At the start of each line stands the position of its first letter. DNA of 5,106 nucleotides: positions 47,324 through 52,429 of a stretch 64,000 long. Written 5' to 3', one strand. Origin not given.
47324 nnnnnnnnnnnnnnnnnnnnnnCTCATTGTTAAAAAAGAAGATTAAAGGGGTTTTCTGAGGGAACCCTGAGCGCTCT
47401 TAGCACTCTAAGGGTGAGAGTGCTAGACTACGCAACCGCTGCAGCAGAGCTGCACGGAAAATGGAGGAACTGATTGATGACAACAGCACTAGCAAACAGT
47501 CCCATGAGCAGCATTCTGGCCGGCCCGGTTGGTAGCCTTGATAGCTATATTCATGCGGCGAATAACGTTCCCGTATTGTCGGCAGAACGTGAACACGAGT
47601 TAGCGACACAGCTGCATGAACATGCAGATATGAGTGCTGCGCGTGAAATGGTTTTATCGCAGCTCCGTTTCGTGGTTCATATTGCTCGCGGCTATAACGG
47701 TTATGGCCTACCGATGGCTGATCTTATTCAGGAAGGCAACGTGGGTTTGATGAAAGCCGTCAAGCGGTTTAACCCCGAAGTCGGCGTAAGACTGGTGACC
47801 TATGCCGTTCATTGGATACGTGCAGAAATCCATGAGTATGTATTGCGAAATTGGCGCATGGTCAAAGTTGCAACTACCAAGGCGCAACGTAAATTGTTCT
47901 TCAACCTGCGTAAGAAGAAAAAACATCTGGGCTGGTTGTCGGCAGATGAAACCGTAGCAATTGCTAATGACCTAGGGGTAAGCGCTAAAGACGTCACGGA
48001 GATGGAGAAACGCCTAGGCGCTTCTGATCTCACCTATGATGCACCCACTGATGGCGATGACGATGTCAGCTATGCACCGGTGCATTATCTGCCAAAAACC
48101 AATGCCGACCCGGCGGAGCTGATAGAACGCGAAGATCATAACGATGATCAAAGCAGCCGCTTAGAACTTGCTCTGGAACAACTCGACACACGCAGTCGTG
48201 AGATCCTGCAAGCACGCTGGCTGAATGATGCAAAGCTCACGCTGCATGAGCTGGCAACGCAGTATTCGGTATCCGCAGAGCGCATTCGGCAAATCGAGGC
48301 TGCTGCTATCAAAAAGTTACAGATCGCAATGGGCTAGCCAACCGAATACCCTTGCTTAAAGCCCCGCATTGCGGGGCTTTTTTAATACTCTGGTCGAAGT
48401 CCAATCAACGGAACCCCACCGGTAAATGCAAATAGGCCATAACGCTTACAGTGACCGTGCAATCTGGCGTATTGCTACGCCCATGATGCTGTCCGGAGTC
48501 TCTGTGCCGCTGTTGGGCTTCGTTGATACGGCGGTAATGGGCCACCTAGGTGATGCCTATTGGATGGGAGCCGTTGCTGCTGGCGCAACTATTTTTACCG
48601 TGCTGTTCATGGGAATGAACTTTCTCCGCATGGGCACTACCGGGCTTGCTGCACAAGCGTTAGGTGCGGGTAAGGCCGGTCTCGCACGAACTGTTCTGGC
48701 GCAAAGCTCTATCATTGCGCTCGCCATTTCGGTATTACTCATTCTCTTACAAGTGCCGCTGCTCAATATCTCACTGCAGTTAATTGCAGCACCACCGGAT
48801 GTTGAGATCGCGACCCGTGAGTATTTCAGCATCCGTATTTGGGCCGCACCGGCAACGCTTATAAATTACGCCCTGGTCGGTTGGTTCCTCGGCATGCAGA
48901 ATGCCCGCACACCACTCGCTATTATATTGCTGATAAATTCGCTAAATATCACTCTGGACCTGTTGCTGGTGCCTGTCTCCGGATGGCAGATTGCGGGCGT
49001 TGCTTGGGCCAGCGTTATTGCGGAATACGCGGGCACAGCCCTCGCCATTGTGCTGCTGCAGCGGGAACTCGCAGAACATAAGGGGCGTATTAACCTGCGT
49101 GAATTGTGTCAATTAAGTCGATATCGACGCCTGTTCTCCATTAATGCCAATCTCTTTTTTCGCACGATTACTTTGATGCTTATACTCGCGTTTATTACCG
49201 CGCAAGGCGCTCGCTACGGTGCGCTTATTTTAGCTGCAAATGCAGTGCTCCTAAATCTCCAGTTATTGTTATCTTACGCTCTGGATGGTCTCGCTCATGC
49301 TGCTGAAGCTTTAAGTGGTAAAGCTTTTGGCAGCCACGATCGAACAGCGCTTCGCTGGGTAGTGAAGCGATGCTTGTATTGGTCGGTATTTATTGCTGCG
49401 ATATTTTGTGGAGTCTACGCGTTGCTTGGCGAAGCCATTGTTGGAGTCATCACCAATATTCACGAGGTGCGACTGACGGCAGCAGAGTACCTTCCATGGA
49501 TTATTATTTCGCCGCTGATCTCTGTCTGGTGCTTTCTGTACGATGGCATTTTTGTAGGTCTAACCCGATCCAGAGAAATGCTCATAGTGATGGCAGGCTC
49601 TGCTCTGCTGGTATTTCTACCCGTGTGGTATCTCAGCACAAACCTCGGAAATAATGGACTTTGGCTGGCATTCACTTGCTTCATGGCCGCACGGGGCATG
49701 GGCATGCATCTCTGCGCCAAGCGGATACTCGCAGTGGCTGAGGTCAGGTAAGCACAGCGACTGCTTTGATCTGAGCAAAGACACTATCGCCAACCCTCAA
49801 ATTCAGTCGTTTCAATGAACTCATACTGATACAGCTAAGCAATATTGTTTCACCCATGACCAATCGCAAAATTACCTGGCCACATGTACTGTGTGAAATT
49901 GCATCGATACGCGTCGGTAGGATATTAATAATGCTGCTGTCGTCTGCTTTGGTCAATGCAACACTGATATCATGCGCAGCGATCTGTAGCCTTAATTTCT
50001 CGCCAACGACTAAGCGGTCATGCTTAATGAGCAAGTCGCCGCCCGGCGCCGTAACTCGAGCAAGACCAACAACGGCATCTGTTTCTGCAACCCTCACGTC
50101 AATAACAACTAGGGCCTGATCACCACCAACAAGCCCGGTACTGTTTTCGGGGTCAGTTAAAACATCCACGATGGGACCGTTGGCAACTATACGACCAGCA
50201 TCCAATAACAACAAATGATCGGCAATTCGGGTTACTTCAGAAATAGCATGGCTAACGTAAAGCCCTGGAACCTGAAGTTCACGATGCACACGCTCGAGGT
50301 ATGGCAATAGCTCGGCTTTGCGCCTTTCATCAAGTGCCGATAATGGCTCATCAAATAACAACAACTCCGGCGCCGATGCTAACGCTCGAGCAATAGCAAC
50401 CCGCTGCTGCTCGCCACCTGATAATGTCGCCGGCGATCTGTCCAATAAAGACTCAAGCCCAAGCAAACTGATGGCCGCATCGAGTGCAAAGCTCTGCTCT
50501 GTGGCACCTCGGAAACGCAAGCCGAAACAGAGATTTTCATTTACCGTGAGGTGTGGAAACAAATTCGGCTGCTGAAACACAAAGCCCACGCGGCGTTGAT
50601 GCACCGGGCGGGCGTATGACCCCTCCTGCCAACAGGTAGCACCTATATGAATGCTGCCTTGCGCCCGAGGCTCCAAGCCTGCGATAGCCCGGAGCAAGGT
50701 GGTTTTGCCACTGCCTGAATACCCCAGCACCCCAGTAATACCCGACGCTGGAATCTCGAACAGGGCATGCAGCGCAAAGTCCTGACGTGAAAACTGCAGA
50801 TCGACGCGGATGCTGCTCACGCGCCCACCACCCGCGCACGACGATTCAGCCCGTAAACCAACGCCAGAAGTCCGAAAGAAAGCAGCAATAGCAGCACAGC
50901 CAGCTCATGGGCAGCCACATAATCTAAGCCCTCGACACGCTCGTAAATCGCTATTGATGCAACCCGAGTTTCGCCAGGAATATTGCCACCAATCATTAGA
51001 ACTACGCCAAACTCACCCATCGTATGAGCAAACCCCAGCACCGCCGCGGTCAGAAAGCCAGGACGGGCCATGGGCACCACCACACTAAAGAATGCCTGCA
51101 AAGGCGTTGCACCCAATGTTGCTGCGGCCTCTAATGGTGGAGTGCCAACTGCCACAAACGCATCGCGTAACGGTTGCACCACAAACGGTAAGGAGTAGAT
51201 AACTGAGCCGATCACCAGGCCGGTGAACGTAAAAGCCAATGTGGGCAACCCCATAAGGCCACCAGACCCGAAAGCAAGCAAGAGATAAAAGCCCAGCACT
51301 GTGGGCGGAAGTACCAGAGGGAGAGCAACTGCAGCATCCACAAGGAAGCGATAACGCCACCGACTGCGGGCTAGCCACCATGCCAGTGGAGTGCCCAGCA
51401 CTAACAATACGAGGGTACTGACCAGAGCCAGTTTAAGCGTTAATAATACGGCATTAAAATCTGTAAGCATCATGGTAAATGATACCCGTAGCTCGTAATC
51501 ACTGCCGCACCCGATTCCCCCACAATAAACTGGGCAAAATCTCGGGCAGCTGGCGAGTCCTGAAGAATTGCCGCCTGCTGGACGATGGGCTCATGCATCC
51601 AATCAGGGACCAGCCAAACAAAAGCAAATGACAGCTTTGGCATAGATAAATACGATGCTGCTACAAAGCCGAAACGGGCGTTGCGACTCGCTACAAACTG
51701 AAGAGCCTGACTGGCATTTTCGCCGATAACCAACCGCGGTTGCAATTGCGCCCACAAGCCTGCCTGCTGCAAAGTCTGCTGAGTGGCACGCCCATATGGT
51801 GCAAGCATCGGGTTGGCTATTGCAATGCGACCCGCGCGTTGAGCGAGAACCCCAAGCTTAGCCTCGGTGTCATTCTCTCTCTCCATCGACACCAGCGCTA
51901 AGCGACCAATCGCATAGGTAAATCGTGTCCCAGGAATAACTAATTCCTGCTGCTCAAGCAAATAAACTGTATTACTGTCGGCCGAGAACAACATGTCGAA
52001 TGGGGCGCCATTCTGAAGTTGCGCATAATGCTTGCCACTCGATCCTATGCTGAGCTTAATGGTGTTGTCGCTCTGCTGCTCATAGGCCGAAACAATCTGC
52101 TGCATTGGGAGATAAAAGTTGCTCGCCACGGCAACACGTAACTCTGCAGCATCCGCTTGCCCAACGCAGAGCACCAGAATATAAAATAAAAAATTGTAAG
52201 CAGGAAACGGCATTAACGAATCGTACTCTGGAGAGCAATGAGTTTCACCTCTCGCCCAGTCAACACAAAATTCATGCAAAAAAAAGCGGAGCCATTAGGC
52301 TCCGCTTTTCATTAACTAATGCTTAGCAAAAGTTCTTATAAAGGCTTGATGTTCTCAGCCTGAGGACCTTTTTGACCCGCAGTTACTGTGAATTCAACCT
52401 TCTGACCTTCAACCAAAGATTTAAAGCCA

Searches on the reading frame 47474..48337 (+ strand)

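Call 51: search_protein_families(library=pfam, proteins=[window:47474-48337:+], max_evalue=0.00001)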
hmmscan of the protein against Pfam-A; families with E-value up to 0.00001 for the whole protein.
window:47474-48337:+ (287 aa): 2 families
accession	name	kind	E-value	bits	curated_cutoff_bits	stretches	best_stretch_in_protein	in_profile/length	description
PF04542.20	Sigma70_r2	-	3.3e-18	65.7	24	1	62-128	4-70/71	Sigma-70 region 2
PF04545.22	Sigma70_r4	-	2e-14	53.3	24.1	1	233-283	1-49/50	Sigma-70, region 4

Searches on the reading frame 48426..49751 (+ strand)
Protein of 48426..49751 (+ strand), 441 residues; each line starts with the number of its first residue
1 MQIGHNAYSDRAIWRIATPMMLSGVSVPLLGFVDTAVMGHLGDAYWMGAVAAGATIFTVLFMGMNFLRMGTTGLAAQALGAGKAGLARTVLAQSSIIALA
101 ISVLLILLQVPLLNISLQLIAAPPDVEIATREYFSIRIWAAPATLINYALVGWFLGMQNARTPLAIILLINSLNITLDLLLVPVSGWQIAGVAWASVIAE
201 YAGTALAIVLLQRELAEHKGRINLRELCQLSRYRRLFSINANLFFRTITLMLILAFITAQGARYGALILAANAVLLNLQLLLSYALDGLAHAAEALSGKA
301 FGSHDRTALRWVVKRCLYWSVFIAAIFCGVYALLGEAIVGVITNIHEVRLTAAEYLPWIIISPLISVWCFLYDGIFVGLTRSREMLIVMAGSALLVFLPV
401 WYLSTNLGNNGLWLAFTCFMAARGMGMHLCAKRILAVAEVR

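Call 51: search_protein_families(library=pfam, proteins=[window:48426-49751:+], max_evalue=0.00001)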
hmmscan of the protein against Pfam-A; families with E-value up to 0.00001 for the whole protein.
window:48426-49751:+ (441 aa): 1 family
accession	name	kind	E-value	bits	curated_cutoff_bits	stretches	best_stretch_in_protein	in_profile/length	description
PF01554.23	MatE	-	2.5e-35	122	24.9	2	19-179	1-160/161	MatE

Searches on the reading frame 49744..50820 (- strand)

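Call 51: search_protein_families(library=pfam, proteins=[window:49744-50820:-], max_evalue=0.00001)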
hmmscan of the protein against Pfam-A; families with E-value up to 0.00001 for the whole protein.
window:49744-50820:- (358 aa): 3 families
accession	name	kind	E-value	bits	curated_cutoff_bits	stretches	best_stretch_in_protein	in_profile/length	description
PF00005.33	ABC_tran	-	5.1e-33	115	25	1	21-160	6-136/137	ABC transporter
PF03459.23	TOBE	-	6.2e-09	36.4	22.3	1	295-356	1-62/64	TOBE domain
PF13304.12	AAA_21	-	7.1e-06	26.7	27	0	28-71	1-56/304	AAA domain, putative AbiEii toxin, Type IV TA system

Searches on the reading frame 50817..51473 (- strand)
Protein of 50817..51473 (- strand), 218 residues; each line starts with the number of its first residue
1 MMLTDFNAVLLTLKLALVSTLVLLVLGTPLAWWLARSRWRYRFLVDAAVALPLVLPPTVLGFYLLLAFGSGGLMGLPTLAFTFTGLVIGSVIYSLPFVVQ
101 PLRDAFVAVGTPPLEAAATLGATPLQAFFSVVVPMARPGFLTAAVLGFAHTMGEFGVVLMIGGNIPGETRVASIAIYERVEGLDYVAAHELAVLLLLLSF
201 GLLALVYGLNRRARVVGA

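Call 80: search_protein_families(library=pfam, proteins=[window:50817-51473:-], max_evalue=0.001)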
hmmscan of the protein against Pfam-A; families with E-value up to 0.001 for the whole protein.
window:50817-51473:- (218 aa): 1 family
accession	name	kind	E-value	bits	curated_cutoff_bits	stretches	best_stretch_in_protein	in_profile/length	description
PF00528.27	BPD_transp_1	-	6.7e-18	65.5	26.4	1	27-214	1-183/184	Binding-protein-dependent transport system inner membrane component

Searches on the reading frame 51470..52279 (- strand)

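Call 80: search_protein_families(library=pfam, proteins=[window:51470-52279:-], max_evalue=0.001)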
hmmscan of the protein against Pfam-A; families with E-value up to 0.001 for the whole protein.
window:51470-52279:- (269 aa): 2 families
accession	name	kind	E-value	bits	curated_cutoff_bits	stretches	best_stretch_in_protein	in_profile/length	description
PF13531.11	SBP_bac_11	-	3.3e-51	174.7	25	1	47-266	1-226/227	Bacterial extracellular solute-binding protein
PF01547.30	SBP_bac_1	-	4.2e-06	27.4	26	1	58-258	9-306/307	Bacterial extracellular solute-binding protein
